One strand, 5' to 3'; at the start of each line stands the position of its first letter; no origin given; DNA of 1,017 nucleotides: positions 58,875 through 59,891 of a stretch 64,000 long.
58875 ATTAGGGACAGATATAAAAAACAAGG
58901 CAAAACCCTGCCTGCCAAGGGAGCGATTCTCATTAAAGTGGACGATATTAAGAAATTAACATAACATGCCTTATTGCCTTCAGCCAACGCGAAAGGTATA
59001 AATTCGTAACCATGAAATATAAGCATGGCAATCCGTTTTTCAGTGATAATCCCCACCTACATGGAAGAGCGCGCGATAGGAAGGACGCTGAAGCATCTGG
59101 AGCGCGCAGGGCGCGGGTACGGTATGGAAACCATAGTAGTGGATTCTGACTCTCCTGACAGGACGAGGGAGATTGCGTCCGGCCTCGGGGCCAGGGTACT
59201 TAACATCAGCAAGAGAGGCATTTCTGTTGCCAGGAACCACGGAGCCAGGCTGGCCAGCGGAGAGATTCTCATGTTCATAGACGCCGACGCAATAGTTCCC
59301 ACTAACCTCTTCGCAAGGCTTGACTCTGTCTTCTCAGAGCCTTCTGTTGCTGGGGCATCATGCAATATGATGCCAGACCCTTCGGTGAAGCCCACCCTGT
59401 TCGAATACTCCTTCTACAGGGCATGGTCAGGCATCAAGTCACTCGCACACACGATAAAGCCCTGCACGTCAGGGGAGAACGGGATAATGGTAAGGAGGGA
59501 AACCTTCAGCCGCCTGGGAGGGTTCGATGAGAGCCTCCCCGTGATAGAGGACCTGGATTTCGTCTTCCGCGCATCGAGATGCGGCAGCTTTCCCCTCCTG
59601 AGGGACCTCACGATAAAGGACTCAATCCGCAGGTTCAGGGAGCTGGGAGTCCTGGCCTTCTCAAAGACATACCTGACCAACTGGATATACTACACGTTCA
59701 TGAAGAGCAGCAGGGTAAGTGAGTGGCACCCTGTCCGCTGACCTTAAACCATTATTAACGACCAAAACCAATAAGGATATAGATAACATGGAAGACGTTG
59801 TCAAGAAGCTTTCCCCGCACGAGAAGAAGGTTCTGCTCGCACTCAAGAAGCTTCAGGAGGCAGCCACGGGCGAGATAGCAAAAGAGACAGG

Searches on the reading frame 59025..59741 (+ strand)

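Call 92: search_protein_families(library=ncbifam, proteins=[window:59025-59741:+], max_evalue=1e-10)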
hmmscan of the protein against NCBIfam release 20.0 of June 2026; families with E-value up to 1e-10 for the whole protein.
window:59025-59741:+ (238 aa): 4 families
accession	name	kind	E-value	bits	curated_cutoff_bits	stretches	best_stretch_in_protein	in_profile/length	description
TIGR04283.1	glyco_like_mftF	equivalog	1.4e-35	122.9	182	1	6-224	2-207/221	TIGR04283 family arsenosugar biosynthesis glycosyltransferase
TIGR03965.1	mycofact_glyco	equivalog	1.2e-21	77.1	280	1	6-187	77-267/467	mycofactocin biosynthesis glycosyltransferase MftF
NF041875.1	EPS_EpsD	equivalog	7.3e-15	55.2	370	1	6-187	2-193/325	exopolysaccharide biosynthesis glycosyltransferase EpsD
NF007482.0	PRK10073.1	equivalog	3.6e-11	42.7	423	1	4-114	7-121/334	glycosyltransferase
